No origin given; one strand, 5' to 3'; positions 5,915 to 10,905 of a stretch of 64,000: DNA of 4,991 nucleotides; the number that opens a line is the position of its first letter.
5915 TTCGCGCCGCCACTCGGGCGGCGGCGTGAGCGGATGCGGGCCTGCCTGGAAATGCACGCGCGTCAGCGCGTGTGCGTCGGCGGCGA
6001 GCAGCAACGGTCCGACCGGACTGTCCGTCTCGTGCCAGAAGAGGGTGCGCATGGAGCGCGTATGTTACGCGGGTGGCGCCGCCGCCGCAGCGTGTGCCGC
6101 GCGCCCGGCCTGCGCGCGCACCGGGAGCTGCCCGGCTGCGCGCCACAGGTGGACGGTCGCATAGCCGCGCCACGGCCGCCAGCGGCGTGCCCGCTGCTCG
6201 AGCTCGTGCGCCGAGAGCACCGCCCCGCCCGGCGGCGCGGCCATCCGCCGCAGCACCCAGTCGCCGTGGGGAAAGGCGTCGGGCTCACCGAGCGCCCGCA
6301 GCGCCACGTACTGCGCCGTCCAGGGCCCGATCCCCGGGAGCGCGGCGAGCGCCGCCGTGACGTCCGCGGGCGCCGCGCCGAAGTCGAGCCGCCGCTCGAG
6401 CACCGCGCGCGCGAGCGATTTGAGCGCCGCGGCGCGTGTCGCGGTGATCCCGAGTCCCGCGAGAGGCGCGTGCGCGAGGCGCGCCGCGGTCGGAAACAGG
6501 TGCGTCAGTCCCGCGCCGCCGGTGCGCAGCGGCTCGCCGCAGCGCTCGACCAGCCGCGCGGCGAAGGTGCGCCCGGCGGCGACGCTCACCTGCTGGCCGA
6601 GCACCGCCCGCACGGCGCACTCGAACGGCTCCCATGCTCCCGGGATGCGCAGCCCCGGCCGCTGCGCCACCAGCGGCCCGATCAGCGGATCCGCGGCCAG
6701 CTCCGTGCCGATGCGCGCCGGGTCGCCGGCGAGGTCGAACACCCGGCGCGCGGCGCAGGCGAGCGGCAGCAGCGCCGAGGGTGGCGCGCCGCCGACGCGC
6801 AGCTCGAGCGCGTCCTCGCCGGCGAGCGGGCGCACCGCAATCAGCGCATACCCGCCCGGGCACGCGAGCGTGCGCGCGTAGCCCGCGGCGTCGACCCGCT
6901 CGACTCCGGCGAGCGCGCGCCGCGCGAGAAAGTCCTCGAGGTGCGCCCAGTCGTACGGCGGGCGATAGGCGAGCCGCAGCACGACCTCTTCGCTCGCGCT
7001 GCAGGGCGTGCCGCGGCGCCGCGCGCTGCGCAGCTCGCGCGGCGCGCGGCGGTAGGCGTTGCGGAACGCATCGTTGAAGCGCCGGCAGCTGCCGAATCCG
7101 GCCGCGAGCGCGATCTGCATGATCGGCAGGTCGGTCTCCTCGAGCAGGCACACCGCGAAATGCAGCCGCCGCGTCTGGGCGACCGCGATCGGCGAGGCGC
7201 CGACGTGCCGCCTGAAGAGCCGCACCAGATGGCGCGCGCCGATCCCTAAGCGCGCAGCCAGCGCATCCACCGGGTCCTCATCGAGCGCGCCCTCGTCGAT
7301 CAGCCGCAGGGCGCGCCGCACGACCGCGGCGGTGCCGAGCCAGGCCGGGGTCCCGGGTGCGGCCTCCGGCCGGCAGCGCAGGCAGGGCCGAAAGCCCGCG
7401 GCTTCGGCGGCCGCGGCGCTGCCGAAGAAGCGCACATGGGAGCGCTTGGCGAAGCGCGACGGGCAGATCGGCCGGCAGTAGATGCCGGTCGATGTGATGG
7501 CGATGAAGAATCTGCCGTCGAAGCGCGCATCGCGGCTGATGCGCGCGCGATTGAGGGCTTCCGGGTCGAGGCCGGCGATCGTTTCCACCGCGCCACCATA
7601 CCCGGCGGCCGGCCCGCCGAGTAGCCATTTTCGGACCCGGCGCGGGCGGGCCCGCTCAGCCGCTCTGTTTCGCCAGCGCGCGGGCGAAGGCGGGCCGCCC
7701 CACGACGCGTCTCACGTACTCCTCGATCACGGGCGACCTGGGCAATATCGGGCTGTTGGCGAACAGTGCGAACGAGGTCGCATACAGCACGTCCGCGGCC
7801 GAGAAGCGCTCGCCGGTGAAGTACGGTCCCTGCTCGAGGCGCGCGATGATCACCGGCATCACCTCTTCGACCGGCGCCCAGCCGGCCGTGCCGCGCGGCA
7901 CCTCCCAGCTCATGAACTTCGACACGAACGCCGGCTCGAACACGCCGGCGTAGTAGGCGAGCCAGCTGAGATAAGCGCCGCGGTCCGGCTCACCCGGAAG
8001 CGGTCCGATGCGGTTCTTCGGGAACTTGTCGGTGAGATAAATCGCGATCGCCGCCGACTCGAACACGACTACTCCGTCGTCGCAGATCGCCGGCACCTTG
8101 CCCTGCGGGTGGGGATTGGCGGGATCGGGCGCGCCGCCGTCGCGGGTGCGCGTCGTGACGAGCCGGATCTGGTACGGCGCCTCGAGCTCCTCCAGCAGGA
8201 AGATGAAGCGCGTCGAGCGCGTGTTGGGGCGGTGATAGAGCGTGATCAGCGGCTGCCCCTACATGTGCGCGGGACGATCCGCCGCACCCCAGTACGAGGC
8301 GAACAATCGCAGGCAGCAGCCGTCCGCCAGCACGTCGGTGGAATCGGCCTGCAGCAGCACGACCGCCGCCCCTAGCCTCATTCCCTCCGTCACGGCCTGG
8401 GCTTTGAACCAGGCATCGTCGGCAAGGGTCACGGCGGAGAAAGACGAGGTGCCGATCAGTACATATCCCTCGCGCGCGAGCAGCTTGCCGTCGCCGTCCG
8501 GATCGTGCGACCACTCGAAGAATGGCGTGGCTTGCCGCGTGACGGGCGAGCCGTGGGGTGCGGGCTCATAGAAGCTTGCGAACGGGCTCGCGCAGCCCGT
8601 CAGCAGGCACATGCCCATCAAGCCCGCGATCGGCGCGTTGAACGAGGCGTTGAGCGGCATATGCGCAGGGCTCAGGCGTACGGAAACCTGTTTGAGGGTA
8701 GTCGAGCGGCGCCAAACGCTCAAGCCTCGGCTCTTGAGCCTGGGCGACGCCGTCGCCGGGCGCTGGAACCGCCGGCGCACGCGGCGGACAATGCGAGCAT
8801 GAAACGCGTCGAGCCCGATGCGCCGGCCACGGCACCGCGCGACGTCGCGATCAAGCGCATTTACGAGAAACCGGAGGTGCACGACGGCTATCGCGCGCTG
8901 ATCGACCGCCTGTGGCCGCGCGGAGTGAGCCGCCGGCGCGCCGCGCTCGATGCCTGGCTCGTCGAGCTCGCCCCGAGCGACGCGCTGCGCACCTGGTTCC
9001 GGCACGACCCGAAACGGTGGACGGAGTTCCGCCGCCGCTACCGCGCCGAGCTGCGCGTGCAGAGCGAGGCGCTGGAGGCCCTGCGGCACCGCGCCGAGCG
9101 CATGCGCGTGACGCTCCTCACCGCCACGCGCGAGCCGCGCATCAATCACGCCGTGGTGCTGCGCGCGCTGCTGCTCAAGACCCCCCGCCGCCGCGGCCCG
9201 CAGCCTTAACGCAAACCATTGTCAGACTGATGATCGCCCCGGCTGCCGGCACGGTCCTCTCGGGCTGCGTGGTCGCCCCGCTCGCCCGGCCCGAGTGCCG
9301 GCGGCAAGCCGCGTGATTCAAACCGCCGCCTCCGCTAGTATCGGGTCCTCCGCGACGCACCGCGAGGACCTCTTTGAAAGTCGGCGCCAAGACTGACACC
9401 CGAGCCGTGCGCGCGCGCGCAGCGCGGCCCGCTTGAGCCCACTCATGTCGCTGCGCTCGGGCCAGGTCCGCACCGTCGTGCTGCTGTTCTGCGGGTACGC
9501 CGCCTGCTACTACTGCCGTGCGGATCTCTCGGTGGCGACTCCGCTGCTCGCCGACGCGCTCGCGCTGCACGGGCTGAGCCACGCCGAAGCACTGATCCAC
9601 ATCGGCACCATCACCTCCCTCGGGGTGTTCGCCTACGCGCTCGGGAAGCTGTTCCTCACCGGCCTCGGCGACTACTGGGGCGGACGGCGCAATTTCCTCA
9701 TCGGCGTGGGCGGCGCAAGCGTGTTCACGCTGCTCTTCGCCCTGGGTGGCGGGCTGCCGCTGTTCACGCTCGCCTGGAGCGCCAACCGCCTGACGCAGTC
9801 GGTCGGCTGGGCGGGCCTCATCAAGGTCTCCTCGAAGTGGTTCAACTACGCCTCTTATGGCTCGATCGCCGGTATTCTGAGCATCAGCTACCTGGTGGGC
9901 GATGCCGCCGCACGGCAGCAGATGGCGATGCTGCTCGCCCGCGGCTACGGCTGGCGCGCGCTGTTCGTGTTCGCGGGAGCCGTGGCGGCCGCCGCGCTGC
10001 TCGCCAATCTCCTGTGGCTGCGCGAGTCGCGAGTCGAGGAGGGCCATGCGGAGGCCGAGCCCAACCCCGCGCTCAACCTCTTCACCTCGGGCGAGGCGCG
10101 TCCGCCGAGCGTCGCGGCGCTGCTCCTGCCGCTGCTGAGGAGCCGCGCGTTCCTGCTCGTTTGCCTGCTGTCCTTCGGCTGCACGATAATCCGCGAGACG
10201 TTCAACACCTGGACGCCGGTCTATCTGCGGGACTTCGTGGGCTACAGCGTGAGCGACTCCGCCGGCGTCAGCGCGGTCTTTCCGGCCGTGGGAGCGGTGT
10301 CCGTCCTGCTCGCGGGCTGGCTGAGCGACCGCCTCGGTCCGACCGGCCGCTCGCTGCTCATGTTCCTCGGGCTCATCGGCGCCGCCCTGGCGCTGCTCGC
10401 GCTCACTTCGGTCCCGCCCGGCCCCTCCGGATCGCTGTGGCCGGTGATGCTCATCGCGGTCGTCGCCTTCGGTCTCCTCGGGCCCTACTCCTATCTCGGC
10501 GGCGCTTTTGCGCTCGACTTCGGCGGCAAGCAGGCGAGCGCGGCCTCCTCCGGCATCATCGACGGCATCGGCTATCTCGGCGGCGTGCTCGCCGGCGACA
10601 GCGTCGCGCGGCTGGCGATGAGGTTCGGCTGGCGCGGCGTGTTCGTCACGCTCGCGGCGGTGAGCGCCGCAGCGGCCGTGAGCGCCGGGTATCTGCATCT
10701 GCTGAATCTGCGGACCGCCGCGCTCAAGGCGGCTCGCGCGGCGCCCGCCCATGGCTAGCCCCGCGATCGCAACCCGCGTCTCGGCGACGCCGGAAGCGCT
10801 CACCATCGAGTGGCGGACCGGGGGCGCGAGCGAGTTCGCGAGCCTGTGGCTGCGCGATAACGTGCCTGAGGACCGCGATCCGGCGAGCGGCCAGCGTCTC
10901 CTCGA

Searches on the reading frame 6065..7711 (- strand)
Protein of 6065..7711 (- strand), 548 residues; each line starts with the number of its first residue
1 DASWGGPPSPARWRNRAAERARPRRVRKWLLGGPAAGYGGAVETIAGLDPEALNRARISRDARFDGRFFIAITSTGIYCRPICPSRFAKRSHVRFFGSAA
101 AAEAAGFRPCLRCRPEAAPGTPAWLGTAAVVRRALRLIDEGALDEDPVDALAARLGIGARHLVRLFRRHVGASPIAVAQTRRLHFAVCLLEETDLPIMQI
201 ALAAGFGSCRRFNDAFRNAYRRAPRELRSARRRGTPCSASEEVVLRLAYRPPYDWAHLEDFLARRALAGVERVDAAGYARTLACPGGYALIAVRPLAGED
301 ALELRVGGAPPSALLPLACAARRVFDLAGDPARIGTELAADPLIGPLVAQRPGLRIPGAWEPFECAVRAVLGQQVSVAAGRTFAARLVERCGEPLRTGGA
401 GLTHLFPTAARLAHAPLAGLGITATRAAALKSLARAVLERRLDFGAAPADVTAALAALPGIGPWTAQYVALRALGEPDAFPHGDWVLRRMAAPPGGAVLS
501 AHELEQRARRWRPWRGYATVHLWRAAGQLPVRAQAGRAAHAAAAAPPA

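Call 89: search_protein_families(library=pfam, proteins=[window:6065-7711:-], max_evalue=0.001)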
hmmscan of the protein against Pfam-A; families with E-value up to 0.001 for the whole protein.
window:6065-7711:- (548 aa): 5 families
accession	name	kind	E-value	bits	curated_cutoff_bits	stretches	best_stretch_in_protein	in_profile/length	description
PF06029.17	AlkA_N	-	1.5e-35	122.4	26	1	245-361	2-118/118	AlkA N-terminal domain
PF02805.21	Ada_Zn_binding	-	1.1e-28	99.5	23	1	55-116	4-65/65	Metal binding domain of Ada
PF12833.13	HTH_18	-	5e-21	75.2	33.6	1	151-229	1-79/80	Helix-turn-helix domain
PF00730.31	HhH-GPD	-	5.2e-07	30.4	26.2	1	367-492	1-84/108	HhH-GPD superfamily base excision DNA repair protein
PF00165.29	HTH_AraC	-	4.2e-06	27.2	26.6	0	193-228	7-41/42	Bacterial regulatory helix-turn-helix proteins, AraC family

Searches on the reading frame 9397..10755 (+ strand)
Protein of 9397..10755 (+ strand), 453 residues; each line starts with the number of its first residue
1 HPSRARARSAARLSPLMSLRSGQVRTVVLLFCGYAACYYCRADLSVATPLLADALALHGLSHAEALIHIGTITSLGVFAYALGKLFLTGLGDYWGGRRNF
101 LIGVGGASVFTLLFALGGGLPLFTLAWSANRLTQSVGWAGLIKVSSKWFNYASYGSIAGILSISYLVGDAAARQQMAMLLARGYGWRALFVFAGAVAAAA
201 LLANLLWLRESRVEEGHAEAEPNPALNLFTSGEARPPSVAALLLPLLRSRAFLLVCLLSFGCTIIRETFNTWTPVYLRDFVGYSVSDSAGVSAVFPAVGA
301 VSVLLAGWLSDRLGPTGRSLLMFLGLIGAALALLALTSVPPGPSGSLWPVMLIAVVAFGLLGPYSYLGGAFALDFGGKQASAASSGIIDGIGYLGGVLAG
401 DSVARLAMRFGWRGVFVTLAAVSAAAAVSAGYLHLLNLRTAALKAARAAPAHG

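Call 89: search_protein_families(library=pfam, proteins=[window:9397-10755:+], max_evalue=0.001)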
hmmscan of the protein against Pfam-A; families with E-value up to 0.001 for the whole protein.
window:9397-10755:+ (453 aa): 1 family
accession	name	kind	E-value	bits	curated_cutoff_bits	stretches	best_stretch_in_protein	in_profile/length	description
PF07690.21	MFS_1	-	2.7e-34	119.1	33.4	1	31-399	2-346/347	Major Facilitator Superfamily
